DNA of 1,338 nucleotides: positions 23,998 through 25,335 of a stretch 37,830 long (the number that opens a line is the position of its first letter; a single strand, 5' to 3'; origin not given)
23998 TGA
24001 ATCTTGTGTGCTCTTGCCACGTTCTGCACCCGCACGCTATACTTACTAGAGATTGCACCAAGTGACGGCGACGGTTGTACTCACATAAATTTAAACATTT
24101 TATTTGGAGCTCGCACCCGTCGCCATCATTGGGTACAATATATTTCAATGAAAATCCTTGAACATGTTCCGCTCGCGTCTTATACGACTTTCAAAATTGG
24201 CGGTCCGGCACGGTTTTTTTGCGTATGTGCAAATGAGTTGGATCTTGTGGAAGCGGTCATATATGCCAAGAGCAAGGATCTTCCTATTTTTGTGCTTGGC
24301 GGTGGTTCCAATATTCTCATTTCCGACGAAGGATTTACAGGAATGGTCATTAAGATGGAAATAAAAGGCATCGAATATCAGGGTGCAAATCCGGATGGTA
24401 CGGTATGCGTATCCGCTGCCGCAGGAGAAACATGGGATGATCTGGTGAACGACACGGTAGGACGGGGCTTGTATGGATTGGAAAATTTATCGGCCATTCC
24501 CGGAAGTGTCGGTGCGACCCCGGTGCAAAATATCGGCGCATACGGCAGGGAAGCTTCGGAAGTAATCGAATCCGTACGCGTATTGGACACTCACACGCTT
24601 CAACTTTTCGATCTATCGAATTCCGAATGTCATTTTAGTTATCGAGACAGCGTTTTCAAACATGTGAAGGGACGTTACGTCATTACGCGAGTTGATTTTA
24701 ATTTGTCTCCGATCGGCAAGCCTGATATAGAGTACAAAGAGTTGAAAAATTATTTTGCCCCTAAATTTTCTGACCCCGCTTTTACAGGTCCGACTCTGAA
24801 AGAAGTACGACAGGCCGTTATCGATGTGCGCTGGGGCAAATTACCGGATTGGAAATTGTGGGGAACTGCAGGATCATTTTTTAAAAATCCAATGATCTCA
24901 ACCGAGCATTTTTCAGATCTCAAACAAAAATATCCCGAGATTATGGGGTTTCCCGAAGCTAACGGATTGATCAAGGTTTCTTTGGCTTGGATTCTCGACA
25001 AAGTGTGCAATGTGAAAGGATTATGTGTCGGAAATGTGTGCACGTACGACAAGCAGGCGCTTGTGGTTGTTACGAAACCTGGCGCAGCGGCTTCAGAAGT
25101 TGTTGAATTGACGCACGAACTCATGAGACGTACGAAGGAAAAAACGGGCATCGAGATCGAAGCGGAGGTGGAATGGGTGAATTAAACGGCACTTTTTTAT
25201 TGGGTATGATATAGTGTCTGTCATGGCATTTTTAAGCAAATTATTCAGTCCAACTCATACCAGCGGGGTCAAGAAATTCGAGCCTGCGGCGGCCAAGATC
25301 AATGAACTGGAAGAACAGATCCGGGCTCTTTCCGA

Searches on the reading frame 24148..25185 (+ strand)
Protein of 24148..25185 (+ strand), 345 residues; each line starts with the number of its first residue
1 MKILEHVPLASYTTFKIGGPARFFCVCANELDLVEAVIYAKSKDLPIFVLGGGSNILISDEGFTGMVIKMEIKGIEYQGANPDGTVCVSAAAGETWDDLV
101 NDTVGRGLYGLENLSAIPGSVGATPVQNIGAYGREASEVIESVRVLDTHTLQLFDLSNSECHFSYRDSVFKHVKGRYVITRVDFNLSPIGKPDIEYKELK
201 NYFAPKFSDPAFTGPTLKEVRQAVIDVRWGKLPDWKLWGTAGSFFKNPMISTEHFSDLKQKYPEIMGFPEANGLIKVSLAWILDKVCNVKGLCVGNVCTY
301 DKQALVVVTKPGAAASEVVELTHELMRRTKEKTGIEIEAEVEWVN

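Call 14: find_encoding_contigs(protein=window:24148-25185:+, flank=10000, max_places=10)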
Protein window:24148-25185:+ (345 aa): 4 contigs read that carry it; 4 places shown.
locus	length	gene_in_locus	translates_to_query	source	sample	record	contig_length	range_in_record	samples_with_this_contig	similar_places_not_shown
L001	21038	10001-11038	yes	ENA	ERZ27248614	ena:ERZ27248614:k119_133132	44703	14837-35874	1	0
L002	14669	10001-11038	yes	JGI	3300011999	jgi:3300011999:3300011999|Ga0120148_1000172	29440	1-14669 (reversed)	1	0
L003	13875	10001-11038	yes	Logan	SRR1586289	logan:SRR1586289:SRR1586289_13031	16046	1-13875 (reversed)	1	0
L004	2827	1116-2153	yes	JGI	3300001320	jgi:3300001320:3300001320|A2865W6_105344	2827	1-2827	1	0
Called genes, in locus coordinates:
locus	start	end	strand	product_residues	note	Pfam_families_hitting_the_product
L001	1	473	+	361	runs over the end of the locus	PF13439:Glyco_transf_4, PF00534:Glycos_transf_1, PF13692:Glyco_trans_1_4, PF13524:Glyco_trans_1_2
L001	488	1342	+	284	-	PF05175:MTS (weak), PF05050:Methyltransf_21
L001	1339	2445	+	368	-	PF03016:Exostosin_GT47, PF24785:RXYLT1_C (weak)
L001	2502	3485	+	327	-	PF01946:Thi4 (weak), PF00890:FAD_binding_2 (weak), PF01494:FAD_binding_3 (weak), PF03486:HI0933_like (weak), PF07992:Pyr_redox_2 (weak), PF12831:FAD_oxidored (weak), PF13450:NAD_binding_8, PF01593:Amino_oxidase, +1 more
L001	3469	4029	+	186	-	-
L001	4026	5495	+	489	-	PF02366:PMT, PF13231:PMT_2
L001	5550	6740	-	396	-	PF01943:Polysacc_synt, PF13440:Polysacc_synt_3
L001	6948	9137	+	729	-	PF04932:Wzy_C, PF13432:TPR_16 (faint), PF13431:TPR_17 (faint), PF14561:TPR_20 (faint), PF13429:TPR_15 (weak), PF14559:TPR_19 (weak), PF13428:TPR_14 (weak), PF14559:TPR_19, +8 more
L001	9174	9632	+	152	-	PF04138:GtrA_DPMS_TM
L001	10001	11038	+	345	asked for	PF01565:FAD_binding_4, PF02873:MurB_C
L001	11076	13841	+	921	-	PF07517:SecA_DEAD, PF01043:SecA_PP_bind, PF21090:P-loop_SecA, PF07516:SecA_SW, PF02810:SEC-C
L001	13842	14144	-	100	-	PF01371:Trp_repressor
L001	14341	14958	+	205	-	PF00293:NUDIX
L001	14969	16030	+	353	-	PF01594:AI-2E_transport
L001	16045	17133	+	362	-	PF01018:GTP1_OBG, PF02421:FeoB_N, PF03193:RsgA_GTPase (faint), PF01926:MMR_HSR1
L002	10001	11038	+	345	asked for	PF01565:FAD_binding_4, PF02873:MurB_C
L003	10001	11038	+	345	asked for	PF01565:FAD_binding_4, PF02873:MurB_C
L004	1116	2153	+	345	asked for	PF01565:FAD_binding_4, PF02873:MurB_C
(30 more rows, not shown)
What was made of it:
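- The surrounding genes are for surface polysaccharide synthesis (call 14), which is typical inverton territory.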

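Call 18: find_homologous_proteins(query=window:24148-25185:+, max_evalue=1e-40)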
Query window:24148-25185:+ (345 aa): 7906 proteins with E <= 1e-40 among 8000 candidates; the best 120 are listed.
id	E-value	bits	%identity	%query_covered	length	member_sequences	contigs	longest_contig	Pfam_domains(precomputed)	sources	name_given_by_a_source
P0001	2.5e-233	791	100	100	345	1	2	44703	PF01565.29,PF02873.22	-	-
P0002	7.8e-152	523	67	100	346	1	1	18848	PF01565.29,PF02873.22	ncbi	-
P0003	2.2e-151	522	67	100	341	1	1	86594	PF01565.29,PF02873.22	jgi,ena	-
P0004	8.3e-149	513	66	100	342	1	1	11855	PF01565.29,PF02873.22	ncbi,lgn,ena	-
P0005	2.8e-147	508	64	100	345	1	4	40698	PF01565.29,PF02873.22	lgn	-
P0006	1.9e-145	502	66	100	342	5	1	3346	PF01565.29,PF02873.22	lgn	-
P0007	2.7e-145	502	64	100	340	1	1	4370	PF01565.29,PF02873.22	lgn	-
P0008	9.6e-145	500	63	100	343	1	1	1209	PF01565.29,PF02873.22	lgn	-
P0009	1.4e-144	499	64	100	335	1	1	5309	PF01565.29,PF02873.22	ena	-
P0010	2.3e-144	499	63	97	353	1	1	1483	PF01565.29,PF02873.22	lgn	-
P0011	2.8e-144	498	65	100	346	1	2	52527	PF01565.29,PF02873.22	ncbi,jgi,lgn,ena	-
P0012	3.9e-144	498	63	100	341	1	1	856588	PF01565.29,PF02873.22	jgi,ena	-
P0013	6.4e-144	497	65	100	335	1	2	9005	PF01565.29,PF02873.22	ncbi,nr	ncbi:MAG: UDP-N-acetylmuramate dehydrogenase [Patescibacteria group bacterium]|nr:UDP-N-acetylmurama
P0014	9.4e-144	497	65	100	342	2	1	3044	PF01565.29,PF02873.22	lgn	-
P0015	1.8e-143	496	65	100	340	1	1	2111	PF01565.29,PF02873.22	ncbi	-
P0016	3.4e-143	495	62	100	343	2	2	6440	PF01565.29,PF02873.22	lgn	-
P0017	5.4e-143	494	64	100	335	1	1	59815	PF01565.29,PF02873.22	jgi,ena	-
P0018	7.2e-141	487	63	100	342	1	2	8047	PF01565.29,PF02873.22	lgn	-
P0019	9.5e-141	487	63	100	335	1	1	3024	PF01565.29,PF02873.22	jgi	jgi:UDP-N-acetylmuramate dehydrogenase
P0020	1.7e-140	486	63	100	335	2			PF01565.29,PF02873.22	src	-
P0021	3.3e-140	485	61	100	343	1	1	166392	PF01565.29,PF02873.22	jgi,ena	-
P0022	4.8e-140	485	62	100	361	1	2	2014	PF01565.29,PF02873.22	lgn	-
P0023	5.2e-140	484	64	100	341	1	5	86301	PF01565.29,PF02873.22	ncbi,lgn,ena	-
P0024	7.1e-140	484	62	100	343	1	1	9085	PF01565.29,PF02873.22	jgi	-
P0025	7.4e-140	484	63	100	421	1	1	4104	PF01565.29,PF02873.22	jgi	-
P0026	7.9e-140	484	63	100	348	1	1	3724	PF01565.29,PF02873.22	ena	-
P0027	8.6e-140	484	65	99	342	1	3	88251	PF01565.29,PF02873.22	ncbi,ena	ncbi:MAG: UDP-N-acetylmuramate dehydrogenase [Patescibacteria group bacterium]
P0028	1.7e-139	483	62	100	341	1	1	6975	PF01565.29,PF02873.22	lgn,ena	-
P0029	2.5e-139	482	64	100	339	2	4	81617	PF01565.29,PF02873.22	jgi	jgi:UDP-N-acetylmuramate dehydrogenase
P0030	4.2e-139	481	63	100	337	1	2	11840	PF01565.29,PF02873.22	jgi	jgi:UDP-N-acetylmuramate dehydrogenase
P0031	4.9e-139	481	62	100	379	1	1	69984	PF01565.29,PF02873.22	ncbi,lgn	-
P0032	1.2e-138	480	62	99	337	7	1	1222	PF01565.29,PF02873.22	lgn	-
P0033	2.1e-138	479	62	100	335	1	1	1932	PF01565.29,PF02873.22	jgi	jgi:UDP-N-acetylmuramate dehydrogenase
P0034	2.9e-138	479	63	100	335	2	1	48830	PF01565.29,PF02873.22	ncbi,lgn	ncbi:MAG: UDP-N-acetylmuramate dehydrogenase [Patescibacteria group bacterium]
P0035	3.0e-138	479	62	100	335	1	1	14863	PF01565.29,PF02873.22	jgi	jgi:UDP-N-acetylmuramate dehydrogenase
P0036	3.5e-138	478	63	100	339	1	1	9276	PF01565.29,PF02873.22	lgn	-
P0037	3.5e-138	478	63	100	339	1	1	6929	PF01565.29,PF02873.22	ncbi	-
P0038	9.4e-138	477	62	100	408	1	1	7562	PF01565.29,PF02873.22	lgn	-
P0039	1.0e-137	477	62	100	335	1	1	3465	PF01565.29,PF02873.22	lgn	-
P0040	1.2e-137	477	62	99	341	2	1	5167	PF01565.29,PF02873.22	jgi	-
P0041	3.0e-137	475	62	99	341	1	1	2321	PF01565.29,PF02873.22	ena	-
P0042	3.7e-137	475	62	100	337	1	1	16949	PF01565.29,PF02873.22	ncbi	-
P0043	4.5e-137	475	61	100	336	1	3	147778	PF01565.29,PF02873.22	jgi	jgi:UDP-N-acetylmuramate dehydrogenase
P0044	9.2e-137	474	62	99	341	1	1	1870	PF01565.29,PF02873.22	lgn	-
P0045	2.0e-136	473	61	100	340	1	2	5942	PF01565.29,PF02873.22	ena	-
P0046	2.6e-136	472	59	100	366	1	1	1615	PF01565.29,PF02873.22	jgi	jgi:UDP-N-acetylmuramate dehydrogenase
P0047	3.1e-136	472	57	100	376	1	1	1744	PF01565.29,PF02873.22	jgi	jgi:UDP-N-acetylmuramate dehydrogenase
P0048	5.2e-136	471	62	100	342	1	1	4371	PF01565.29,PF02873.22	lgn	-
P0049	5.9e-136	471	63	100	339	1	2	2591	PF01565.29,PF02873.22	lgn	-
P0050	6.8e-136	471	62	100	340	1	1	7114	PF01565.29,PF02873.22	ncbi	-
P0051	8.9e-136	470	61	100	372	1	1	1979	PF01565.29,PF02873.22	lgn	-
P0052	1.3e-135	470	59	100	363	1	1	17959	PF01565.29,PF02873.22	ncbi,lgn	-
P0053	1.7e-135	470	61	100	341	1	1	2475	PF01565.29,PF02873.22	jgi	jgi:UDP-N-acetylmuramate dehydrogenase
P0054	2.0e-135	469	61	100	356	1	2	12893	PF01565.29,PF02873.22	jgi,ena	jgi:UDP-N-acetylmuramate dehydrogenase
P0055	2.3e-135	469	62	100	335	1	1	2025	PF01565.29,PF02873.22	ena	-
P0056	2.6e-135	469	60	100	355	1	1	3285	PF01565.29,PF02873.22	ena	-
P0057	2.8e-135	469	60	99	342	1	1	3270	PF01565.29,PF02873.22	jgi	jgi:UDP-N-acetylmuramate dehydrogenase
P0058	4.2e-135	468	60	100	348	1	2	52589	PF01565.29,PF02873.22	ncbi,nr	ncbi:MAG: UDP-N-acetylmuramate dehydrogenase [Candidatus Pacebacteria bacterium]|nr:UDP-N-acetylmura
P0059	8.2e-135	467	61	99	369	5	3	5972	PF01565.29,PF02873.22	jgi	jgi:UDP-N-acetylmuramate dehydrogenase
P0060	8.4e-135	467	63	100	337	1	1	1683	PF01565.29,PF02873.22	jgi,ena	-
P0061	1.0e-134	467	63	100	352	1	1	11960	PF01565.29,PF02873.22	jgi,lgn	jgi:UDP-N-acetylmuramate dehydrogenase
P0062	1.0e-134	467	62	100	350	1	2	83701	PF01565.29,PF02873.22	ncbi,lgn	-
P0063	1.2e-134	467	58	100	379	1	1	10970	PF01565.29,PF02873.22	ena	-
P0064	1.2e-134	467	59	100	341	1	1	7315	PF01565.29,PF02873.22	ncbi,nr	ncbi:MAG: UDP-N-acetylmuramate dehydrogenase [bacterium]|nr:UDP-N-acetylmuramate dehydrogenase [bact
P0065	1.4e-134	467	61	100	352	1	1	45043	PF01565.29,PF02873.22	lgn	-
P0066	2.1e-134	466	62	100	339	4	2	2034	PF01565.29,PF02873.22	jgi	jgi:UDP-N-acetylmuramate dehydrogenase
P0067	2.4e-134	466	59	100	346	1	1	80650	PF01565.29,PF02873.22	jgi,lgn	jgi:UDP-N-acetylmuramate dehydrogenase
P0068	2.7e-134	466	59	100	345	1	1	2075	PF01565.29,PF02873.22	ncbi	-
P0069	3.0e-134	465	60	100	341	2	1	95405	PF01565.29,PF02873.22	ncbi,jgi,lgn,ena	ncbi:MAG: UDP-N-acetylmuramate dehydrogenase [Candidatus Paceibacterota bacterium]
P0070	3.3e-134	465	61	100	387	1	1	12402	PF01565.29,PF02873.22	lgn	-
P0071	4.2e-134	465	61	100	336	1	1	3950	PF01565.29,PF02873.22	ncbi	-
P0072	4.5e-134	465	60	100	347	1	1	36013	PF01565.29,PF02873.22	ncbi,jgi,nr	ncbi:MAG: UDP-N-acetylmuramate dehydrogenase [Candidatus Parcubacteria bacterium]|jgi:UDP-N-acetylmu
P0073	5.3e-134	465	59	100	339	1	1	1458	PF01565.29,PF02873.22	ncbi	-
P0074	1.5e-133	463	59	99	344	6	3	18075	PF01565.29,PF02873.22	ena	-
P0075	1.6e-133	463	61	100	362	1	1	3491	PF01565.29,PF02873.22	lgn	-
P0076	1.7e-133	463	60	100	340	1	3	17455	PF01565.29,PF02873.22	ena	-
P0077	2.0e-133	463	60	100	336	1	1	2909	PF01565.29,PF02873.22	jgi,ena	-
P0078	2.1e-133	463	60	100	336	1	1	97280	PF01565.29,PF02873.22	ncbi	-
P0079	2.4e-133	462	58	100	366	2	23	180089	PF01565.29,PF02873.22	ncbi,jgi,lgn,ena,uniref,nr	ncbi:MAG: UDP-N-acetylenolpyruvoylglucosamine reductase [Candidatus Taylorbacteria bacterium RIFCSPH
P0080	2.9e-133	462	63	100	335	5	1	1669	PF01565.29,PF02873.22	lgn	-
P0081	3.4e-133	462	61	100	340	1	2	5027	PF01565.29,PF02873.22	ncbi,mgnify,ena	mgnify:FL=1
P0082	3.4e-133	462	60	100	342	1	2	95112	PF01565.29,PF02873.22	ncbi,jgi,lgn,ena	ncbi:MAG: UDP-N-acetylmuramate dehydrogenase [Candidatus Paceibacterota bacterium]|jgi:UDP-N-acetylm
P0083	4.2e-133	462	59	100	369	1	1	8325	PF01565.29,PF02873.22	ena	-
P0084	7.4e-133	461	61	100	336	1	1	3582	PF01565.29,PF02873.22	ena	-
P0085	1.2e-132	460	58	100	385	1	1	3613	PF01565.29,PF02873.22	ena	-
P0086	1.3e-132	460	62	100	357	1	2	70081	PF01565.29,PF02873.22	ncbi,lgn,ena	-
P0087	1.4e-132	460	61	100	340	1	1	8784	PF01565.29,PF02873.22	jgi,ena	-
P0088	1.7e-132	460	59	100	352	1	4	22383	PF01565.29,PF02873.22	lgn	-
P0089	1.9e-132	460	60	100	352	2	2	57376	PF01565.29,PF02873.22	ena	-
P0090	2.2e-132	459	61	100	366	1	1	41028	PF01565.29,PF02873.22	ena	-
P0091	2.2e-132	459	56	100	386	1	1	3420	PF01565.29,PF02873.22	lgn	-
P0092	2.7e-132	459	61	99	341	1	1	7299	PF01565.29,PF02873.22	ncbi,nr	ncbi:MAG: UDP-N-acetylmuramate dehydrogenase [Candidatus Taylorbacteria bacterium]|nr:UDP-N-acetylmu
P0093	4.1e-132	458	62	99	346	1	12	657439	PF01565.29,PF02873.22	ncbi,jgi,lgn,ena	ncbi:MAG: UDP-N-acetylmuramate dehydrogenase [Minisyncoccia bacterium]|jgi:UDP-N-acetylmuramate dehy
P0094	5.3e-132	458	57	100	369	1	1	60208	PF01565.29,PF02873.22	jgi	-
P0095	1.1e-131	457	59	100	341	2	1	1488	PF01565.29,PF02873.22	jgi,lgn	-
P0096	1.1e-131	457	57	100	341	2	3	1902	PF01565.29,PF02873.22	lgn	-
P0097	2.4e-131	456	61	100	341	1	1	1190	PF01565.29,PF02873.22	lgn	-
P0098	2.6e-131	456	59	99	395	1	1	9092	PF01565.29,PF02873.22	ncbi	-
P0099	3.0e-131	456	55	99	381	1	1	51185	PF01565.29,PF02873.22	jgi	-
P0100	4.2e-131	455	59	100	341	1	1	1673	PF01565.29,PF02873.22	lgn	-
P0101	4.8e-131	455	61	99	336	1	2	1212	PF01565.29,PF02873.22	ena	-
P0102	5.2e-131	455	61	100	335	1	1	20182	PF01565.29,PF02873.22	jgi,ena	-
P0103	9.7e-131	454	61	100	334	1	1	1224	PF01565.29,PF02873.22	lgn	-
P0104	9.7e-131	454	56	100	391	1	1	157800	PF01565.29,PF02873.22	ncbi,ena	-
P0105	1.5e-130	453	60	100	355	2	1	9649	PF01565.29,PF02873.22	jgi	jgi:UDP-N-acetylmuramate dehydrogenase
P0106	2.0e-130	453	59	100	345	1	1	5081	PF01565.29,PF02873.22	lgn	-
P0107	2.3e-130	453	60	97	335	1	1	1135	PF01565.29,PF02873.22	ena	-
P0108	2.4e-130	453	61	100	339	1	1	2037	PF01565.29,PF02873.22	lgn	-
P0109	2.7e-130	452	59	100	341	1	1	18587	PF01565.29,PF02873.22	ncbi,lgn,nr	ncbi:MAG: UDP-N-acetylenolpyruvoylglucosamine reductase [Candidatus Parcubacteria bacterium]|nr:UDP-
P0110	3.0e-130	452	60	100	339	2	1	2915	PF01565.29,PF02873.22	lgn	-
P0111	3.1e-130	452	61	100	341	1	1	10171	PF01565.29,PF02873.22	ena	-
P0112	4.3e-130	452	61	100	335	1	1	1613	PF01565.29,PF02873.22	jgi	jgi:UDP-N-acetylmuramate dehydrogenase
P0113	4.4e-130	452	59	99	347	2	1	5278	PF01565.29,PF02873.22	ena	-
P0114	4.4e-130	452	59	100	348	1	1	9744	PF01565.29,PF02873.22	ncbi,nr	ncbi:MAG: UDP-N-acetylmuramate dehydrogenase [Patescibacteria group bacterium]|nr:UDP-N-acetylmurama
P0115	4.6e-130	452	60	100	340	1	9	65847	PF01565.29,PF02873.22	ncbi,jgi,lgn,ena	-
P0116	5.0e-130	452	59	100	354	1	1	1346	PF01565.29,PF02873.22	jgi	-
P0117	7.8e-130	451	60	99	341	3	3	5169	PF01565.29,PF02873.22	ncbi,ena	-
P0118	8.6e-130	451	58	100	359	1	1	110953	PF01565.29,PF02873.22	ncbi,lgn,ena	-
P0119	9.7e-130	451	59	100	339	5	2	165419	PF01565.29,PF02873.22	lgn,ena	-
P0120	1.5e-129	450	59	100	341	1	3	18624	PF01565.29,PF02873.22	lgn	-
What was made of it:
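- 24148..25185 (+): murB (UDP-N-acetylenolpyruvoylglucosamine reductase), the gene served by leader B. secA follows (start 25214 or 25223, to 27988). PF01565 and PF02873 (calls 14, 18).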

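Call 19: find_encoding_contigs(protein=P0002, flank=4000, max_places=2)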
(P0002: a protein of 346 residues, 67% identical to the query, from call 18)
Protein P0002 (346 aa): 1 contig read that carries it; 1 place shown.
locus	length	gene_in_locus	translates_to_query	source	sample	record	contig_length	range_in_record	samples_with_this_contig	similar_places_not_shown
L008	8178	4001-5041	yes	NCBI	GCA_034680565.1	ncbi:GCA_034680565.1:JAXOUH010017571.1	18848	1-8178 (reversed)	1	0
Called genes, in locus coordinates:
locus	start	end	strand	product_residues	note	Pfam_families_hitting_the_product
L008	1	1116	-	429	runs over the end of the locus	PF01943:Polysacc_synt, PF13440:Polysacc_synt_3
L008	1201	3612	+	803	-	PF04932:Wzy_C, PF13371:TPR_9 (faint), PF13428:TPR_14 (faint), PF14561:TPR_20 (faint), PF23914:TPR_CcmH_CycH (faint), PF13174:TPR_6 (faint), PF12895:ANAPC3 (faint), PF14559:TPR_19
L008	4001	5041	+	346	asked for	PF01565:FAD_binding_4, PF02873:MurB_C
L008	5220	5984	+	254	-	-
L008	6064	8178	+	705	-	?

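Call 20: find_encoding_contigs(protein=P0003, flank=4000, max_places=2)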
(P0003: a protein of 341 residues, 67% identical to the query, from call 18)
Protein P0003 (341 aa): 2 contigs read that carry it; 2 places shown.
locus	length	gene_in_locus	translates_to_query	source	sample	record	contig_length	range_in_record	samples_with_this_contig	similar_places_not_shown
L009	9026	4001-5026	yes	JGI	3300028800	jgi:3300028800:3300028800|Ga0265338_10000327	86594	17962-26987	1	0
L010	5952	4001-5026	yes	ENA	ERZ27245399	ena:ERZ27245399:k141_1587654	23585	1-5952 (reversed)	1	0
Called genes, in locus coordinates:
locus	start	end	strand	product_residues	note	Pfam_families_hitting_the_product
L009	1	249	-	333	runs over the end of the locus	PF01073:3Beta_HSD, PF01370:Epimerase, PF02719:Polysacc_synt_2, PF04321:RmlD_sub_bind, PF16363:GDP_Man_Dehyd, PF07993:NAD_binding_4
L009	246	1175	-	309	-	PF00483:NTP_transferase, PF12804:NTP_transf_3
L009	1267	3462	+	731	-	PF07719:TPR_2 (faint), PF04932:Wzy_C, PF13181:TPR_8 (faint), PF23914:TPR_CcmH_CycH (faint), PF13428:TPR_14 (faint), PF13429:TPR_15 (faint), PF13432:TPR_16 (faint), PF14559:TPR_19 (weak), +1 more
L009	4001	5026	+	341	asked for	PF01565:FAD_binding_4, PF02873:MurB_C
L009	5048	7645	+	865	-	PF07517:SecA_DEAD, PF01043:SecA_PP_bind, PF21090:P-loop_SecA, PF07516:SecA_SW, PF02810:SEC-C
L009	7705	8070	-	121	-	-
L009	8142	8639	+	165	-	PF00293:NUDIX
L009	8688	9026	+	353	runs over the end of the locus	PF01594:AI-2E_transport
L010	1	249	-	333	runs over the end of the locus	PF01073:3Beta_HSD, PF01370:Epimerase, PF02719:Polysacc_synt_2, PF04321:RmlD_sub_bind, PF16363:GDP_Man_Dehyd, PF07993:NAD_binding_4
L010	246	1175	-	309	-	PF00483:NTP_transferase, PF12804:NTP_transf_3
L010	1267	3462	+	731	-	PF07719:TPR_2 (faint), PF04932:Wzy_C, PF13181:TPR_8 (faint), PF23914:TPR_CcmH_CycH (faint), PF13428:TPR_14 (faint), PF13429:TPR_15 (faint), PF13432:TPR_16 (faint), PF14559:TPR_19 (weak), +1 more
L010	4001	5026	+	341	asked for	PF01565:FAD_binding_4, PF02873:MurB_C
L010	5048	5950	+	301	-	?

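Call 21: find_encoding_contigs(protein=P0005, flank=4000, max_places=2)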
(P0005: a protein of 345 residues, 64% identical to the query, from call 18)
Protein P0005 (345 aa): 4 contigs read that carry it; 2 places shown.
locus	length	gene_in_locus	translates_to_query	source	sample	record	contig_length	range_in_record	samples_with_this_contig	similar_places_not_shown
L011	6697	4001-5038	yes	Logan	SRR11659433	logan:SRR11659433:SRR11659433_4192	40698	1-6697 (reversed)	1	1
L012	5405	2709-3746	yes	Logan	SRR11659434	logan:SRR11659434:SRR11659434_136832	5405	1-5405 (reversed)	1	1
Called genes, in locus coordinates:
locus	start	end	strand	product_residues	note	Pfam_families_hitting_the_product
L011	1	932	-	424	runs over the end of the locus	PF01943:Polysacc_synt, PF13440:Polysacc_synt_3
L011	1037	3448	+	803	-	PF04932:Wzy_C, PF13432:TPR_16 (faint), PF13428:TPR_14 (faint), PF14559:TPR_19 (weak)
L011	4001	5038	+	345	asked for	PF01565:FAD_binding_4, PF02873:MurB_C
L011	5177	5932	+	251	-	-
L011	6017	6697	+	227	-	?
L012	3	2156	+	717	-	?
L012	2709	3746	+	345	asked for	PF01565:FAD_binding_4, PF02873:MurB_C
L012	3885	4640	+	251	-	-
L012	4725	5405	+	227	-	?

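Call 26: find_encoding_contigs(protein=P0012, flank=10000, max_places=1)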
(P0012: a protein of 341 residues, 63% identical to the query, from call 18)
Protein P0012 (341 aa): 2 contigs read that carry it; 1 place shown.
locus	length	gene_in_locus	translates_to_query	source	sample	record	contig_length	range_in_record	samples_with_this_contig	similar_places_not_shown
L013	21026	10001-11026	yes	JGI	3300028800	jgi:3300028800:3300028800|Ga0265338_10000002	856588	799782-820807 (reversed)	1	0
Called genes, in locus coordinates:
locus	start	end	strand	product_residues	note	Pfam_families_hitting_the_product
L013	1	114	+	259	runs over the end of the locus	PF00535:Glycos_transf_2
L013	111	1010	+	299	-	PF13489:Methyltransf_23, PF07021:MetW, PF13847:Methyltransf_31, PF08241:Methyltransf_11, PF08242:Methyltransf_12, PF13649:Methyltransf_25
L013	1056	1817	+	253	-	PF13489:Methyltransf_23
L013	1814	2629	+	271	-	PF05050:Methyltransf_21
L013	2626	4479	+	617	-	PF13439:Glyco_transf_4, PF13579:Glyco_trans_4_4 (faint), PF00534:Glycos_transf_1, PF13524:Glyco_trans_1_2, PF13692:Glyco_trans_1_4, PF13489:Methyltransf_23, PF08242:Methyltransf_12, PF13649:Methyltransf_25 (weak), +1 more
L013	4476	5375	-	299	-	PF01531:Glyco_transf_11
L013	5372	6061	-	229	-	PF05050:Methyltransf_21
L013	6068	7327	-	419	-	PF01943:Polysacc_synt, PF13440:Polysacc_synt_3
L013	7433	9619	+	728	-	PF04932:Wzy_C, PF13174:TPR_6 (faint), PF13428:TPR_14 (faint), PF14559:TPR_19 (weak)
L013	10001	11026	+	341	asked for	PF01565:FAD_binding_4, PF02873:MurB_C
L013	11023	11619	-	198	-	-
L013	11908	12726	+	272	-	-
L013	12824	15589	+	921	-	PF07517:SecA_DEAD, PF01043:SecA_PP_bind, PF21090:P-loop_SecA, PF07516:SecA_SW, PF02810:SEC-C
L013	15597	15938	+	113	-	-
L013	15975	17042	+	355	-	PF01594:AI-2E_transport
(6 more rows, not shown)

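Call 27: find_encoding_contigs(protein=P0079, flank=4000, max_places=1)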
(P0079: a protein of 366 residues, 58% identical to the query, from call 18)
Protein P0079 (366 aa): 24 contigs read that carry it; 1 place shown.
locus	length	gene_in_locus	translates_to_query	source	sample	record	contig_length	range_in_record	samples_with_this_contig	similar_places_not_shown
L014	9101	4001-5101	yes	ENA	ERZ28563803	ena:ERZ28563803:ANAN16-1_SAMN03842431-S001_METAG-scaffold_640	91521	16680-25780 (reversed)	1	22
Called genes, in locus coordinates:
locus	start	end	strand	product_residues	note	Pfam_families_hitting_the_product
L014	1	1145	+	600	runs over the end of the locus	PF00664:ABC_membrane, PF00005:ABC_tran, PF02463:SMC_N (weak)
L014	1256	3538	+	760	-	PF04932:Wzy_C, PF23914:TPR_CcmH_CycH (faint), PF25058:ARM_TT21 (faint), PF00515:TPR_1 (faint), PF07719:TPR_2 (faint), PF12895:ANAPC3 (faint), PF13176:TPR_7 (faint), PF14559:TPR_19 (weak), +5 more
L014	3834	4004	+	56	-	-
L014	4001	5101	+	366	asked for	PF01565:FAD_binding_4, PF02873:MurB_C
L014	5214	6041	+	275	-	-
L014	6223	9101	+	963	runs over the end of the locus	PF07517:SecA_DEAD, PF01043:SecA_PP_bind, PF21090:P-loop_SecA, PF07516:SecA_SW, PF02810:SEC-C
